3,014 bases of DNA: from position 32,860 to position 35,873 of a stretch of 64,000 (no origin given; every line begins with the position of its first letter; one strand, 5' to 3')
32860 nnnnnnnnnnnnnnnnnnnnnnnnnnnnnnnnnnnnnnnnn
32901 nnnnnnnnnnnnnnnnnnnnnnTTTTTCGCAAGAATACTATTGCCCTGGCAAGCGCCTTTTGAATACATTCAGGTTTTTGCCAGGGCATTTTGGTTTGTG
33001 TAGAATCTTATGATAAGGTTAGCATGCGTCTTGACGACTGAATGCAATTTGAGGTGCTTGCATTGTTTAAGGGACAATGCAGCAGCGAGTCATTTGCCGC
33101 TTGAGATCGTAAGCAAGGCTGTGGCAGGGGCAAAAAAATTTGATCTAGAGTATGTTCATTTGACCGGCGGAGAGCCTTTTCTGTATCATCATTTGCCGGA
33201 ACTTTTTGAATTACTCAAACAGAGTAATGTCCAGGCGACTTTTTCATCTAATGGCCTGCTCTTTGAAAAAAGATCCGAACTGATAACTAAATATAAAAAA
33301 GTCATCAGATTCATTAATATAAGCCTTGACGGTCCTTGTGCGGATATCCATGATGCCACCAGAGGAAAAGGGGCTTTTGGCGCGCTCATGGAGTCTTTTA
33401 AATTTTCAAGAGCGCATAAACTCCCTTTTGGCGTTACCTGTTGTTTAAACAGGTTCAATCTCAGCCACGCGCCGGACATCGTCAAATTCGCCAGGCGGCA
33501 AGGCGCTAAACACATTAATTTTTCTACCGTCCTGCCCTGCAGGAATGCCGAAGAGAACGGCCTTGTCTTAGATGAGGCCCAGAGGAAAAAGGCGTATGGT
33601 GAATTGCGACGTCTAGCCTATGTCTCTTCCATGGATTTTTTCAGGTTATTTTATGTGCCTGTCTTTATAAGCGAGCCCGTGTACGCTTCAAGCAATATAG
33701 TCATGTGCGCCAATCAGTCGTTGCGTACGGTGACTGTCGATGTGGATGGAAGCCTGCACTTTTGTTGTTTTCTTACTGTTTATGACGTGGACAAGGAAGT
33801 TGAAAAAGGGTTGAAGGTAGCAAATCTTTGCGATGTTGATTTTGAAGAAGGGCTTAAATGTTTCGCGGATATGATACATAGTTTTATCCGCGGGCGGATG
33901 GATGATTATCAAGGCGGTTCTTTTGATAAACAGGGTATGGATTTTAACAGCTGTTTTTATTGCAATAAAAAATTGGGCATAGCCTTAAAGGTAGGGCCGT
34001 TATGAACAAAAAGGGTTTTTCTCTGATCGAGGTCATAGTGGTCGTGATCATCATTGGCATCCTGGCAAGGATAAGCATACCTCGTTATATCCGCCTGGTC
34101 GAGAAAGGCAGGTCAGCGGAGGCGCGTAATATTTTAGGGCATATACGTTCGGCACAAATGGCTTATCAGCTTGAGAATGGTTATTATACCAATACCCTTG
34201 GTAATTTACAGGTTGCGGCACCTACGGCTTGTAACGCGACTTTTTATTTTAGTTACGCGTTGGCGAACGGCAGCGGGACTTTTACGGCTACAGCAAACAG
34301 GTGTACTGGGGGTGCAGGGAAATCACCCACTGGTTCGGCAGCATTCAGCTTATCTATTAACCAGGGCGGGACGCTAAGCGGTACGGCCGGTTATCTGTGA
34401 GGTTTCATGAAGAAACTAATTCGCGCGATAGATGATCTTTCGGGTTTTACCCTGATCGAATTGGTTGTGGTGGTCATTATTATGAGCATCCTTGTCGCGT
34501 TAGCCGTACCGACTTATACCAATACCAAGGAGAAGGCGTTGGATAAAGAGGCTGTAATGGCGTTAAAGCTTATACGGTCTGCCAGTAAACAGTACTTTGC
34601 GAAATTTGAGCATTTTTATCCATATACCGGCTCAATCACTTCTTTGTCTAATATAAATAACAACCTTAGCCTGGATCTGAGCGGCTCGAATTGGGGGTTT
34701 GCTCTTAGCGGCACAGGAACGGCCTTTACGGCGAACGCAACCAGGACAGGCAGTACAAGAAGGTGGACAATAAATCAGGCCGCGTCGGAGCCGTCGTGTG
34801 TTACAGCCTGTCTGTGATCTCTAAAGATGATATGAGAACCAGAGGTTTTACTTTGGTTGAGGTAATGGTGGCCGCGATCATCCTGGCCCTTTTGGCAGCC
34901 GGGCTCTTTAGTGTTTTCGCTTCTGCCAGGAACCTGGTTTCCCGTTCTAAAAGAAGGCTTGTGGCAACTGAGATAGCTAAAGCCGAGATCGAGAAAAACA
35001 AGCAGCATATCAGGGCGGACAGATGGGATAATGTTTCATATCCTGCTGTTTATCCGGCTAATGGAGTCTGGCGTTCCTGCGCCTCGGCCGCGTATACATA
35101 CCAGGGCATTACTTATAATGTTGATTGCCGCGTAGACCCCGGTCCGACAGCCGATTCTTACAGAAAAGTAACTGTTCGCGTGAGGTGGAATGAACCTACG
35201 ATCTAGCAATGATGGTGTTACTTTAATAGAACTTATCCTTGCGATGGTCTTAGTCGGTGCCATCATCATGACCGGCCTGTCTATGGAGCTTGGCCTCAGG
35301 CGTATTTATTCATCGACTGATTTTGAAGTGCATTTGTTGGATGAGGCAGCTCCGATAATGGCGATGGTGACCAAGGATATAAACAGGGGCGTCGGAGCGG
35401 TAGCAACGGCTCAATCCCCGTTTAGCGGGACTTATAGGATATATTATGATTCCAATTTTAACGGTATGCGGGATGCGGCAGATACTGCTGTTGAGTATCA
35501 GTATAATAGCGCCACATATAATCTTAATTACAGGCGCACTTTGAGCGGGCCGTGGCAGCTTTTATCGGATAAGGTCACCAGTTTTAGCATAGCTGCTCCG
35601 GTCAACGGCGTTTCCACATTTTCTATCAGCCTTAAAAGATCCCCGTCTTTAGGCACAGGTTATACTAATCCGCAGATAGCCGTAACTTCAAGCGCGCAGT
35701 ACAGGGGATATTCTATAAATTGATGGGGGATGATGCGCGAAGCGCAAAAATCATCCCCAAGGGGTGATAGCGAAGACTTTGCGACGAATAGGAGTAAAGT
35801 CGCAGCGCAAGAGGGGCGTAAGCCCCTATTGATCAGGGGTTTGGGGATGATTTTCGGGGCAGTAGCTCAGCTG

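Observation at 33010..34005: A radical SAM/SPASM-like enzyme is embedded between pilin genes and translationally coupled to one: a candidate pilin maturase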

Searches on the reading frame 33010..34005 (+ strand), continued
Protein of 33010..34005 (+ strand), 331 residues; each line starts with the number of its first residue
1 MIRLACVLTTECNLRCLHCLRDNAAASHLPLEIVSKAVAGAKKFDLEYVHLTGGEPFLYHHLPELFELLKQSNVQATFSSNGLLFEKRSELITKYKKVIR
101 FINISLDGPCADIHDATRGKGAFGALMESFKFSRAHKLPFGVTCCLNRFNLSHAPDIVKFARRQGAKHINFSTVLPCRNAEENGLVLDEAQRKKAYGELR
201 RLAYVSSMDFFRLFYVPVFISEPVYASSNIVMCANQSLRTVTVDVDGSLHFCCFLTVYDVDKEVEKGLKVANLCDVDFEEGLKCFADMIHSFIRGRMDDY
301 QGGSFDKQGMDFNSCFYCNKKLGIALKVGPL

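Call 85: find_homologous_proteins(query=A3, max_evalue=1e-50)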
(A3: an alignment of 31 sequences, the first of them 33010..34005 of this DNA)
Query A3 (31 sequences) (331 aa, profile of the alignment): 88 proteins with E <= 1e-50 among 8000 candidates.
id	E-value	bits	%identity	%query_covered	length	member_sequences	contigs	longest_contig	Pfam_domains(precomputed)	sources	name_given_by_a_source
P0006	8.2e-156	536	57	98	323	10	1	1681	PF04055.28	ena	-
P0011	1.5e-155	535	54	98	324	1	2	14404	PF04055.28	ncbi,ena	-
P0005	3.1e-155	534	57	98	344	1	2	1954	PF04055.28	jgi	jgi:MoaA/NifB/PqqE/SkfB family radical SAM enzyme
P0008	1.3e-153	529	56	98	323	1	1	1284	PF04055.28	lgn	-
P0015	7.7e-153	526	52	98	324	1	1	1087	PF04055.28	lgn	-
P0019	1.5e-152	525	51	97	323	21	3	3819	PF04055.28,PF13353.12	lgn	-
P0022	1.2e-151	522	49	97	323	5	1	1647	PF04055.28,PF13353.12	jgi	jgi:MoaA/NifB/PqqE/SkfB family radical SAM enzyme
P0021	2.9e-151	521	50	97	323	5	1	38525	PF04055.28,PF13353.12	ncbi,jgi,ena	-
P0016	3.1e-150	518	53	95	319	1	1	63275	PF04055.28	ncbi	ncbi:MAG: radical SAM protein [Candidatus Omnitrophota bacterium]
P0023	4.7e-150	517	50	97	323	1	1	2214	PF04055.28,PF13353.12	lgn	-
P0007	9.6e-150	516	57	99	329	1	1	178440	PF04055.28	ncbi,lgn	-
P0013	2.1e-149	515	52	98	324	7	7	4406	PF04055.28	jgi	-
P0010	7.8e-148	510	55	98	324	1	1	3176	PF04055.28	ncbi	-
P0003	8.6e-148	510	76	98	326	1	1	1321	PF04055.28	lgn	-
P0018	7.9e-147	507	52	98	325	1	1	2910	PF04055.28,PF13353.12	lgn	-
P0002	2.6e-146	505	77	98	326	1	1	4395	PF04055.28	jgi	jgi:MoaA/NifB/PqqE/SkfB family radical SAM enzyme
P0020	6.0e-146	504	51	98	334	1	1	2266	PF04055.28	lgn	-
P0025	6.8e-146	504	48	97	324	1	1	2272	PF04055.28,PF13353.12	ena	-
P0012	7.6e-146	503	56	97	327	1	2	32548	PF04055.28,PF13353.12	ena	-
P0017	9.2e-145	500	53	98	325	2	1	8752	PF04055.28,PF13353.12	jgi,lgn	jgi:MoaA/NifB/PqqE/SkfB family radical SAM enzyme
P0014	7.9e-144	497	51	98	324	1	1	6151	PF04055.28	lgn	-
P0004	1.0e-143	496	64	98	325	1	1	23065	PF04055.28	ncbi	-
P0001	3.2e-140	485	100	95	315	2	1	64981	PF04055.28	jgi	-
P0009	1.0e-138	480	59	91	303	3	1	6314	PF04055.28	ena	-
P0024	1.4e-138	480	51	98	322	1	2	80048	PF04055.28,PF13353.12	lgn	-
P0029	1.5e-138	479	45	98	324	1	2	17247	PF04055.28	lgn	-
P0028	5.0e-137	474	46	98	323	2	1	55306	PF04055.28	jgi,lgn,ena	-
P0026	2.8e-132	459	48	98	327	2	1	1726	PF04055.28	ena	-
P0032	8.9e-132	457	41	98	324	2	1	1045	PF04055.28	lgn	-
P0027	1.1e-124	434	48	90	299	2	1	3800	PF04055.28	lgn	-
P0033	6.8e-119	415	39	97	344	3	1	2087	PF04055.28,PF13353.12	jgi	-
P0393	7.7e-116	405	36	97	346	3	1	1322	PF04055.28,PF13353.12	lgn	-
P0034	4.1e-115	402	34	96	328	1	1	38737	PF04055.28,PF13353.12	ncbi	ncbi:MAG: radical SAM protein [Candidatus Omnitrophota bacterium]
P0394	1.1e-113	398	35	95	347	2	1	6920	PF04055.28,PF13353.12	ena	-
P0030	1.8e-113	397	48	90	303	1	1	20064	PF04055.28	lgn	-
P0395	7.4e-113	395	36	96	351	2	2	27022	PF04055.28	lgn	-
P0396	4.0e-110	386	35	95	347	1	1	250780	PF04055.28,PF13353.12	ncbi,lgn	-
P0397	7.4e-110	385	35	97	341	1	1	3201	PF04055.28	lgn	-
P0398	1.4e-109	384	34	95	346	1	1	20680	PF04055.28,PF13353.12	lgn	-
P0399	2.1e-109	384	35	97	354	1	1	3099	PF04055.28,PF13353.12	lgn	-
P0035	2.4e-109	383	32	95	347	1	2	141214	PF04055.28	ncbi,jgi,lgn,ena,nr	ncbi:MAG: radical SAM protein [Candidatus Omnitrophica bacterium]|nr:radical SAM protein [Candidatus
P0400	2.4e-109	383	38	97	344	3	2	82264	PF04055.28,PF13353.12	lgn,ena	-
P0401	2.3e-108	380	38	96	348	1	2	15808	PF04055.28,PF13353.12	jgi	jgi:MoaA/NifB/PqqE/SkfB family radical SAM enzyme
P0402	4.1e-108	379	34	96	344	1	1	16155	PF04055.28,PF13353.12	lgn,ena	-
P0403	7.2e-108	379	35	96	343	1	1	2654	PF04055.28,PF13353.12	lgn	-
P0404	9.8e-108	378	36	96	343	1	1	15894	PF04055.28,PF13353.12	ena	-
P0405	3.2e-107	376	37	97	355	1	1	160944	PF04055.28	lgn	-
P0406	9.4e-107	375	36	96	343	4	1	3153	PF04055.28,PF13353.12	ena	-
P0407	2.0e-105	371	36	96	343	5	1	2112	PF04055.28,PF13353.12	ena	-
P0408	1.0e-104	368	36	97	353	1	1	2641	PF04055.28,PF13353.12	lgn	-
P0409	1.8e-104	367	37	94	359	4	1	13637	PF04055.28,PF13353.12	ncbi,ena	-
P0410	2.7e-104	367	36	96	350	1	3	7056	PF04055.28,PF13353.12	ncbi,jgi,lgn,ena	-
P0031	3.8e-104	366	47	85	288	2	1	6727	PF04055.28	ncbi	-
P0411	5.2e-104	366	37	97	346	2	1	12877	PF04055.28,PF13353.12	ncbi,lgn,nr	ncbi:MAG: radical SAM protein [Candidatus Omnitrophica bacterium]|nr:radical SAM protein [Candidatus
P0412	9.4e-104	365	36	97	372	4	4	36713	PF04055.28,PF13353.12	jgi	-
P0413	2.1e-103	364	35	97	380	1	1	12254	PF04055.28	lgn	-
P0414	3.1e-103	363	37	94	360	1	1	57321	PF04055.28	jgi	jgi:MoaA/NifB/PqqE/SkfB family radical SAM enzyme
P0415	5.2e-103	363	34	95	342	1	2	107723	PF04055.28,PF13353.12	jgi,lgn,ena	-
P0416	8.8e-103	362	34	97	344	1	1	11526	PF04055.28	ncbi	-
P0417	1.0e-101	358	34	87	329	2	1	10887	PF04055.28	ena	-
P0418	1.3e-100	355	35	95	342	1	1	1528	PF04055.28,PF13353.12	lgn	-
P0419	2.1e-99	351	38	96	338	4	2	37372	PF04055.28,PF13353.12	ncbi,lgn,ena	-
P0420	6.1e-98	346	33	97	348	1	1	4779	PF04055.28,PF13353.12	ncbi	ncbi:MAG: radical SAM protein [Candidatus Omnitrophota bacterium]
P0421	1.1e-97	345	32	97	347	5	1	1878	PF04055.28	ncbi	-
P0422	2.3e-97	344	34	95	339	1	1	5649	PF04055.28,PF13353.12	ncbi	-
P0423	1.2e-96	342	31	97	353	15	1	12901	PF04055.28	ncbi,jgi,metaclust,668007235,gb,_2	metaclust:\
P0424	2.5e-95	337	32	88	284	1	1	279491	PF04055.28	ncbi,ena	-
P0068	3.1e-95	337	30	97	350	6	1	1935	PF04055.28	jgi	-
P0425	4.2e-95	337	36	97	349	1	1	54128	PF04055.28,PF13353.12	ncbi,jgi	jgi:MoaA/NifB/PqqE/SkfB family radical SAM enzyme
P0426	1.7e-94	335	34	97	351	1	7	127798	PF04055.28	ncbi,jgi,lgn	-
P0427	5.8e-93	330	35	97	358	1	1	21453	PF04055.28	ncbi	-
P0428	1.1e-92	329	36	97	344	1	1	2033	PF04055.28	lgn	-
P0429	1.5e-92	328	35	96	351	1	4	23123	PF04055.28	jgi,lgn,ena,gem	-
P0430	1.6e-92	328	33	97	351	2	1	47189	PF04055.28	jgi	-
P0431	1.3e-91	325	33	95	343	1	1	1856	PF04055.28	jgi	jgi:MoaA/NifB/PqqE/SkfB family radical SAM enzyme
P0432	2.3e-91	324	31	97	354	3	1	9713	PF04055.28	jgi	-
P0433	1.9e-90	321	35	96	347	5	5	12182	PF04055.28,PF13353.12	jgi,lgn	jgi:MoaA/NifB/PqqE/SkfB family radical SAM enzyme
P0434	6.5e-90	320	34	95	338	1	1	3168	PF04055.28,PF13353.12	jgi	jgi:MoaA/NifB/PqqE/SkfB family radical SAM enzyme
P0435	6.9e-90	319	31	96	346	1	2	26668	PF04055.28,PF13353.12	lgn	-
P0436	7.4e-90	319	31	98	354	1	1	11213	PF04055.28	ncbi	ncbi:MAG: radical SAM protein [Deltaproteobacteria bacterium]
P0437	2.5e-89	318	33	95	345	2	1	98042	PF04055.28,PF13353.12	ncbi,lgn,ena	-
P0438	8.7e-89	316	32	97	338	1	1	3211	PF04055.28,PF13353.12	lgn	-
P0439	2.0e-85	305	32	96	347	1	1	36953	PF04055.28,PF13353.12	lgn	-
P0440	3.6e-78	281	33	94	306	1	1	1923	PF04055.28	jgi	jgi:MoaA/NifB/PqqE/SkfB family radical SAM enzyme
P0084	6.6e-59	218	26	100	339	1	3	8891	PF04055.28,PF13353.12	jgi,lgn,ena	jgi:MoaA/NifB/PqqE/SkfB family radical SAM enzyme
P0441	3.6e-55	205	26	95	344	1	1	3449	PF04055.28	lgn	-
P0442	1.5e-53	200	29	98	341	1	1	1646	PF04055.28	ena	-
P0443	2.8e-52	196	30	96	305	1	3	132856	PF04055.28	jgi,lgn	jgi:MoaA/NifB/PqqE/SkfB family radical SAM enzyme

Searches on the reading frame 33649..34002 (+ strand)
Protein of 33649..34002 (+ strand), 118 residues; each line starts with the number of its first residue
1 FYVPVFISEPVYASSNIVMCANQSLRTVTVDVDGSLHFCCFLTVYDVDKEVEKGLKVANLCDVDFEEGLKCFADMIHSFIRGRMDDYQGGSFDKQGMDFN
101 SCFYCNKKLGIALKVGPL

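Call 40: search_protein_families(library=pfam, proteins=[window:33688-34002:+], max_evalue=10)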
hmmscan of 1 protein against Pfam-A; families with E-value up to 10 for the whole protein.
seq(105 aa): 1 family
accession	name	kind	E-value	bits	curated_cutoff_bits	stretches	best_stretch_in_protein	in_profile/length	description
PF13186.11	SPASM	-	0.014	16.1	21.5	1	7-54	1-41/67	Iron-sulfur cluster-binding domain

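Call 41: search_protein_families(library=ncbifam, proteins=[window:33688-34002:+], max_evalue=10)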
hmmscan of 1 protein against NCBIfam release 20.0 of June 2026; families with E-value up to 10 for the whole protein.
seq(105 aa): 0 families

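Call 61: search_solved_structures(query=window:33649-34002:+, max_evalue=10, show_alignments=4)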
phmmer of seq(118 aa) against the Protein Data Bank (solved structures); distinct sequences matched with E-value up to 10: 1.
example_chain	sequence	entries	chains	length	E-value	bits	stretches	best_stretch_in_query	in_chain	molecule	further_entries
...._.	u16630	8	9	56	0.65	13.4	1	79-108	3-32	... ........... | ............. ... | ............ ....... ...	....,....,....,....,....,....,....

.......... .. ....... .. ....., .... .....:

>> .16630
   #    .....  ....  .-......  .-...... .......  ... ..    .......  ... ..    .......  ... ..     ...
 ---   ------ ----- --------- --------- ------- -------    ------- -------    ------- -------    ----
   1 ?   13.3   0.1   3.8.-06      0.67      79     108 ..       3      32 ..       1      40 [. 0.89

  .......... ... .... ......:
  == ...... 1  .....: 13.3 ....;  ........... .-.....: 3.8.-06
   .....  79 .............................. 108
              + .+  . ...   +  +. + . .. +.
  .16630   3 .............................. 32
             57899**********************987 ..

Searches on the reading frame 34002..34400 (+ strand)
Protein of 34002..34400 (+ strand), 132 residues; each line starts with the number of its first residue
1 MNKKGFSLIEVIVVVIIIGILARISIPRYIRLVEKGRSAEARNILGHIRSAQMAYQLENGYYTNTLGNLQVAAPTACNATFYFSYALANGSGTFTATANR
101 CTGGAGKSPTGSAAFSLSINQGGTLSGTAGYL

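Call 3: search_protein_families(library=pfam, proteins=[window:34002-34400:+], max_evalue=0.01)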
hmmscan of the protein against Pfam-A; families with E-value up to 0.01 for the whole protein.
window:34002-34400:+ (132 aa): 3 families
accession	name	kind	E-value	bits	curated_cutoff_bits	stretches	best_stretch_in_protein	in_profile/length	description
PF07963.17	N_methyl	-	4e-07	29.8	21.2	1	2-22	3-23/27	Prokaryotic N-terminal methylation motif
PF16734.10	Pilin_GH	-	5.9e-07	30.3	28.9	1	39-98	2-60/114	Type IV pilin-like G and H, putative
PF16732.10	ComP_DUS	-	1e-06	29.9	27.3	1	27-105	1-79/87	Type IV minor pilin ComP, DNA uptake sequence receptor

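Call 4: search_protein_families(library=ncbifam, proteins=[window:34002-34400:+], max_evalue=0.01)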
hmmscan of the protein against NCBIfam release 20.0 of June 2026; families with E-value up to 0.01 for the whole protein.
window:34002-34400:+ (132 aa): 10 families
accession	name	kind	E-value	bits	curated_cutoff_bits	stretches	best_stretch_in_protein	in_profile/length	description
NF041775.1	typeIV_PilA_Myxo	equivalog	8.2e-12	45.5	400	1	3-99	10-104/214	type IV pilin protein PilA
TIGR01710.1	typeII_sec_gspG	equivalog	8.6e-12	45.2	88.85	1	4-70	1-67/134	type II secretion system major pseudopilin GspG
NF007862.0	PRK10574.1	equivalog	1.1e-07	32.1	138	1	2-62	3-63/145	prepilin peptidase-dependent pilin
TIGR02532.1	IV_pilin_GFxxxE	domain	2.4e-07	30.3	16.3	1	3-22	1-20/24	prepilin-type N-terminal cleavage/methylation domain-containing protein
NF040999.1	pilin_ComGC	equivalog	2e-06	27.9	75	1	3-70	1-67/84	competence type IV pilus major pilin ComGC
TIGR01708.2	typeII_sec_gspH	equivalog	0.00054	20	80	1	4-22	2-20/169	type II secretion system minor pseudopilin GspH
NF041013.1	T4P_ComGE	equivalog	0.00098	19.2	49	1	2-59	2-60/83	competence type IV pilus minor pilin ComGE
TIGR02523.1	type_IV_pilV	equivalog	0.0014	19.1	52.2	1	4-89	2-80/139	type IV pilus modification protein PilV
NF007800.0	PRK10506.1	equivalog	0.0018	18.1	158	1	2-57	7-63/163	prepilin peptidase-dependent protein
TIGR02596.1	TIGR02596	subfamily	0.0088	16.1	70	1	6-59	1-55/196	Verru_Chthon cassette protein D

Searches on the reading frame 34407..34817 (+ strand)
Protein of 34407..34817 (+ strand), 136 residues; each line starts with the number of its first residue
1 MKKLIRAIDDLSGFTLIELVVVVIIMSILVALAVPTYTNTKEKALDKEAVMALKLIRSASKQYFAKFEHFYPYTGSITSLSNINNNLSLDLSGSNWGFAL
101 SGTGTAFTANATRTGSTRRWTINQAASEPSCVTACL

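Call 3: search_protein_families(library=pfam, proteins=[window:34407-34817:+], max_evalue=0.01)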
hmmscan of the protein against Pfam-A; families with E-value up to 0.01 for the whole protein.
window:34407-34817:+ (136 aa): 1 family
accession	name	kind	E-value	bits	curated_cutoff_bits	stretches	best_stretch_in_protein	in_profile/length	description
PF07963.17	N_methyl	-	5.3e-05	23.1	21.2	1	12-33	5-26/27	Prokaryotic N-terminal methylation motif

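Call 4: search_protein_families(library=ncbifam, proteins=[window:34407-34817:+], max_evalue=0.01)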
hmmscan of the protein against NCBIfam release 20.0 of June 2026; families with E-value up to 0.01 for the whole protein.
window:34407-34817:+ (136 aa): 10 families
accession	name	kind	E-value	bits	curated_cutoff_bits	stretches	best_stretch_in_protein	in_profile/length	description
TIGR01710.1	typeII_sec_gspG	equivalog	8.4e-11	42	88.85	1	12-68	1-57/134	type II secretion system major pseudopilin GspG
NF041775.1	typeIV_PilA_Myxo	equivalog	1.2e-09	38.5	400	1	12-89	11-88/214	type IV pilin protein PilA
NF040999.1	pilin_ComGC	equivalog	1.8e-08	34.4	75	1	12-63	2-53/84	competence type IV pilus major pilin ComGC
TIGR01708.2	typeII_sec_gspH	equivalog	2.6e-07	30.8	80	1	12-49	2-40/169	type II secretion system minor pseudopilin GspH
NF007862.0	PRK10574.1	equivalog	3.6e-07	30.4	138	1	12-44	5-37/145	prepilin peptidase-dependent pilin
NF041013.1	T4P_ComGE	equivalog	4.2e-06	26.8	49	1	11-68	3-61/83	competence type IV pilus minor pilin ComGE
TIGR02532.1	IV_pilin_GFxxxE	domain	1.2e-05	24.9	16.3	1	12-34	2-24/24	prepilin-type N-terminal cleavage/methylation domain-containing protein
TIGR02596.1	TIGR02596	subfamily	8.7e-05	22.7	70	1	14-38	1-25/196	Verru_Chthon cassette protein D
NF040982.1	ComGD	equivalog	0.00023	21.6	70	1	12-54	2-44/139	competence type IV pilus minor pilin ComGD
NF007800.0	PRK10506.1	equivalog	0.0003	20.7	158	1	8-56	5-54/163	prepilin peptidase-dependent protein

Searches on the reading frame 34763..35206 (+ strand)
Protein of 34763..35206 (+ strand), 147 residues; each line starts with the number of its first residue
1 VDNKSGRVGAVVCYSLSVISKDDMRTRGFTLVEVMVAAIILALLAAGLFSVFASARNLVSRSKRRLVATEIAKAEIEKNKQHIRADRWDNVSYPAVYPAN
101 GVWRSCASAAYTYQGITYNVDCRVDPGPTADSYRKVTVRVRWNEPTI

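Call 3: search_protein_families(library=pfam, proteins=[window:34763-35206:+], max_evalue=0.01)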
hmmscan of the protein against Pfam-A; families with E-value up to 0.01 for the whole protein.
window:34763-35206:+ (147 aa): 1 family
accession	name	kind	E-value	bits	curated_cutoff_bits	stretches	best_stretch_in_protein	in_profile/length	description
PF07963.17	N_methyl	-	1.2e-08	34.6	21.2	1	24-49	2-27/27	Prokaryotic N-terminal methylation motif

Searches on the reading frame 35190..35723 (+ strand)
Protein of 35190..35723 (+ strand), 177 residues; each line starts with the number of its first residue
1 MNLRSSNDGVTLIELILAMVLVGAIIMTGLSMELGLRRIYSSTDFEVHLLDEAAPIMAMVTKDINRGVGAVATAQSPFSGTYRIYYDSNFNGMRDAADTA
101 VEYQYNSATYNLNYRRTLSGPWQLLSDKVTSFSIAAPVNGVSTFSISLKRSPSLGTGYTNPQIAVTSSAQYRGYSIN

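Call 3: search_protein_families(library=pfam, proteins=[window:35190-35723:+], max_evalue=0.01)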
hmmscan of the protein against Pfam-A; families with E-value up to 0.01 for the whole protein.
window:35190-35723:+ (177 aa): 1 family
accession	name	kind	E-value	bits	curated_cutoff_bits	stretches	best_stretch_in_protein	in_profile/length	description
PF07963.17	N_methyl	-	0.00081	19.3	21.2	1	5-27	2-24/27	Prokaryotic N-terminal methylation motif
